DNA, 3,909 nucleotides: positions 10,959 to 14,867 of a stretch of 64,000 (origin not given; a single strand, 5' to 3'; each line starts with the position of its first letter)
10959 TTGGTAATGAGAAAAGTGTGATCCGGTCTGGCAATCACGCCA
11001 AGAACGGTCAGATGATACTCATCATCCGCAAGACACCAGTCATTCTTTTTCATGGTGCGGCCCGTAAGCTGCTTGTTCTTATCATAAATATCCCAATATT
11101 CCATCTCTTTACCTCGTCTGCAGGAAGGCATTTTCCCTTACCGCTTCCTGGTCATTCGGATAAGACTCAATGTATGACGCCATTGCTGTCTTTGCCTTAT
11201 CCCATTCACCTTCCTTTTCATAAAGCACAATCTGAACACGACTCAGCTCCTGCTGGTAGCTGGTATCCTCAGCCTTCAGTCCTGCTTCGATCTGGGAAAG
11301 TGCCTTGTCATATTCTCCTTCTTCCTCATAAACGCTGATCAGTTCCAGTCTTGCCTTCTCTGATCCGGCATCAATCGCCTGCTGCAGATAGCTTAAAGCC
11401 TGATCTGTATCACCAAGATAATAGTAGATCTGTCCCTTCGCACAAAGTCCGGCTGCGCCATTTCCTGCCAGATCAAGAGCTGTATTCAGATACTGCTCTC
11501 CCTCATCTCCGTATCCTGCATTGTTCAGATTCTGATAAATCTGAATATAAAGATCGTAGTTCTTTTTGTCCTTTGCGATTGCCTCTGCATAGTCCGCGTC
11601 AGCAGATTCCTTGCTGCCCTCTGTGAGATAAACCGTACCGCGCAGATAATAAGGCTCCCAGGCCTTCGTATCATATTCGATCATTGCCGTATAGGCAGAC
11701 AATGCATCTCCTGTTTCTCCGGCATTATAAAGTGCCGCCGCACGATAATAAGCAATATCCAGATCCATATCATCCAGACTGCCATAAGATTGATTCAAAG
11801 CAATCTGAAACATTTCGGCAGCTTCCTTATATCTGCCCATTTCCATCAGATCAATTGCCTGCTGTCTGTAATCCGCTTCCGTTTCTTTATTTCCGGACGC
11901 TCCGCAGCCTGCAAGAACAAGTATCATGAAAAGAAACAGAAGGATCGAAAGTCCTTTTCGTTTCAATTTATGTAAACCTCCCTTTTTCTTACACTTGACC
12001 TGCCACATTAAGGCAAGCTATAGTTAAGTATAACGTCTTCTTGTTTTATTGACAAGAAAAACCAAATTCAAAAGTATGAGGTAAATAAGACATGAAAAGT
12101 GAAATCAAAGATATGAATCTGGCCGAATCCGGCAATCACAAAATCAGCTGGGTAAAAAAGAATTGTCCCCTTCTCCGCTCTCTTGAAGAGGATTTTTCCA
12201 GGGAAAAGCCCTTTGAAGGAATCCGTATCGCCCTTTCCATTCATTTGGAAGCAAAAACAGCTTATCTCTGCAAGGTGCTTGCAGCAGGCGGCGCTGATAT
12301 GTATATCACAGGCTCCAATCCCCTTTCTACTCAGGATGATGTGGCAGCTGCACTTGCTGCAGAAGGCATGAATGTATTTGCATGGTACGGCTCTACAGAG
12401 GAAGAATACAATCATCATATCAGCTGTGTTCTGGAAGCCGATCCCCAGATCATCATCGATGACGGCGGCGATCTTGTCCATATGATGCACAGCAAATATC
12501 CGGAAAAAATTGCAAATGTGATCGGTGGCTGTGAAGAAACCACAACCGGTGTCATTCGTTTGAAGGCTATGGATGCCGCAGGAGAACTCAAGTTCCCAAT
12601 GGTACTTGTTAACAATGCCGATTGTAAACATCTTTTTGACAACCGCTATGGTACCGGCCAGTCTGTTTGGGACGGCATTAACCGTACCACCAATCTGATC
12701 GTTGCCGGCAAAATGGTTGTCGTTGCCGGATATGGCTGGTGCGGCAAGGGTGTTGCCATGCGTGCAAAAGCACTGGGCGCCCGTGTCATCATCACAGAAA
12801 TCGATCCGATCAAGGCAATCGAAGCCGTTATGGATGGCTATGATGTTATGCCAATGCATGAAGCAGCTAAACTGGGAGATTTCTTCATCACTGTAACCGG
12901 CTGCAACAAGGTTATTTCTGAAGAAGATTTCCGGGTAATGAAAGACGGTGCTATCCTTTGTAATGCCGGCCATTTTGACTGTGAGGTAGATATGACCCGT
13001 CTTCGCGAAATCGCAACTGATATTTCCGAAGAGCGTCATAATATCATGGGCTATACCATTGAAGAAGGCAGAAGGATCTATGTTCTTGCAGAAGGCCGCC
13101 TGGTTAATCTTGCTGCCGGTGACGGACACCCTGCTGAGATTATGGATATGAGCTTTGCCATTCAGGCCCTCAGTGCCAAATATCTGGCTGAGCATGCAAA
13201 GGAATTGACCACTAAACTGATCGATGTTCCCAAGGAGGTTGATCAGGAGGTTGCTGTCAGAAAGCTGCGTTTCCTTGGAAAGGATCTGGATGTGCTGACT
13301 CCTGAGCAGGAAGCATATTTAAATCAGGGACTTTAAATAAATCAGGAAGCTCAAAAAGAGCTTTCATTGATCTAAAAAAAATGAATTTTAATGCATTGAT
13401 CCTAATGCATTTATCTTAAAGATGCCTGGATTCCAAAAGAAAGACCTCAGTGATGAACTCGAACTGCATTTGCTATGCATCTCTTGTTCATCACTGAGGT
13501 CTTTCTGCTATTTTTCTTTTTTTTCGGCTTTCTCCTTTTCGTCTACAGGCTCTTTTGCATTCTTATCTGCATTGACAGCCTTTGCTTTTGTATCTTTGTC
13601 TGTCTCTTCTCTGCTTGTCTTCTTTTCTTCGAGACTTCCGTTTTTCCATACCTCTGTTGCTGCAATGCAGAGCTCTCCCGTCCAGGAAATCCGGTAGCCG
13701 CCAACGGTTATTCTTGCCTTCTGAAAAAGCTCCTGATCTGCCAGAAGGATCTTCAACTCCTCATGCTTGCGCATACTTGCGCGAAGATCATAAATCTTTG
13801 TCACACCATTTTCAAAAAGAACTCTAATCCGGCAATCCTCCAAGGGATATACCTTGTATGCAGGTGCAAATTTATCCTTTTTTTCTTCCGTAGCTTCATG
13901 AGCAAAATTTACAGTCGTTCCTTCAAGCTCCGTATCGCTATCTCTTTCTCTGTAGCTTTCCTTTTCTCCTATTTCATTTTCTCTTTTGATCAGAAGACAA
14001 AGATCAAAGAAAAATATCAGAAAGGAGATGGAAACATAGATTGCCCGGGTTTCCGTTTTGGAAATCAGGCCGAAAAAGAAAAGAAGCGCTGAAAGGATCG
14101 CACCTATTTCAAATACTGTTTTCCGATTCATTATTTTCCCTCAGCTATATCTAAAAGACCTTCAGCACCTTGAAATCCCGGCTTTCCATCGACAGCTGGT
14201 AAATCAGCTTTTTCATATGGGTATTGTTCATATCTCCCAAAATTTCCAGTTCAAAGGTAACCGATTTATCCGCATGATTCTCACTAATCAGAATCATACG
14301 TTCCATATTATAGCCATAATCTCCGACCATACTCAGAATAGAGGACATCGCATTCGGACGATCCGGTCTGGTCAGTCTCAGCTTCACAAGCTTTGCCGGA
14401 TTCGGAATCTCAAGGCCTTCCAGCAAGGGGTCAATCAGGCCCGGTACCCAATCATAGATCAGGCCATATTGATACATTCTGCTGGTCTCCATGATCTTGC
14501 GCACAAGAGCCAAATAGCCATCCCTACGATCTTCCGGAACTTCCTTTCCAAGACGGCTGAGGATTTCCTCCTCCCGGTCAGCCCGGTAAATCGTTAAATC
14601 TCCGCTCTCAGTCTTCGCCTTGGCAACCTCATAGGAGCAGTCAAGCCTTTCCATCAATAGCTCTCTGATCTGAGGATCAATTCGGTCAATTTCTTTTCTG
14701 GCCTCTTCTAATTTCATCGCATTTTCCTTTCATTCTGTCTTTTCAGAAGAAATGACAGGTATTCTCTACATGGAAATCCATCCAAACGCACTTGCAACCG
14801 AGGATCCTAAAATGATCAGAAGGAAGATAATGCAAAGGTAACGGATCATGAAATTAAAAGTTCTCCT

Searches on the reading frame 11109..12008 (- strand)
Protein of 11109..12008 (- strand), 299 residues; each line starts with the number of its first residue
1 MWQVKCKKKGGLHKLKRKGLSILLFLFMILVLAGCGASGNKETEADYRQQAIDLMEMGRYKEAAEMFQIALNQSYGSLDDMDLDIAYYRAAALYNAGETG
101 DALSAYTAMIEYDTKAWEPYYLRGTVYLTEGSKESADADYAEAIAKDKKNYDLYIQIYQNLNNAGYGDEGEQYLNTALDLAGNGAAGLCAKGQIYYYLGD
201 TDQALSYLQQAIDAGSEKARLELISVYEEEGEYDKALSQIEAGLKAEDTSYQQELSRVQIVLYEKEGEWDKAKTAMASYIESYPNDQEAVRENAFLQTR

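Call 91: search_protein_families(library=pfam, proteins=[window:11109-12008:-], max_evalue=0.00001)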
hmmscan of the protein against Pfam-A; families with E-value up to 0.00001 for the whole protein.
window:11109-12008:- (299 aa): 11 families
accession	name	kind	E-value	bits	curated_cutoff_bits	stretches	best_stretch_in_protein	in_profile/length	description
PF07719.23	TPR_2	-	7.8e-17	60.4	27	0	185-213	1-29/34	Tetratricopeptide repeat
PF13432.12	TPR_16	-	2.7e-16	60.1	32.7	1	190-245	2-58/65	Tetratricopeptide repeat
PF13428.12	TPR_14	-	1e-14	54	23.5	0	218-249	2-33/44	Tetratricopeptide repeat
PF14559.12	TPR_19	-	3.3e-13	50.2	25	1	199-253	5-62/68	Tetratricopeptide repeat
PF00515.34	TPR_1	-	9e-11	41.6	27.8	0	185-212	1-28/34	Tetratricopeptide repeat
PF13174.12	TPR_6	-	4e-10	40.1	26.3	0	262-285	9-32/33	Tetratricopeptide repeat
PF13181.12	TPR_8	-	9.9e-09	35.1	25.7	0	188-213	4-29/34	Tetratricopeptide repeat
PF13424.12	TPR_12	-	1.2e-08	35.4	30.1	0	168-214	20-74/77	Tetratricopeptide repeat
PF13371.12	TPR_9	-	7.1e-08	32.8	35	0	191-224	35-68/73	Tetratricopeptide repeat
PF09976.15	TPR_21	-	4.8e-07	30.2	25.5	0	194-287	85-180/193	Tetratricopeptide repeat-like domain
PF13176.12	TPR_7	-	8.2e-06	26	27.9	0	192-213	6-27/36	Tetratricopeptide repeat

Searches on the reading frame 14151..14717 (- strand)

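Call 91: search_protein_families(library=pfam, proteins=[window:14151-14717:-], max_evalue=0.00001)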
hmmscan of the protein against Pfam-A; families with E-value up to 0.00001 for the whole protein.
window:14151-14717:- (188 aa): 1 family
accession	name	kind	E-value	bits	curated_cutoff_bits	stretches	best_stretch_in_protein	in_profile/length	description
PF01817.26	CM_2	-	1.5e-16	60.8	27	1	7-84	2-80/80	Chorismate mutase type II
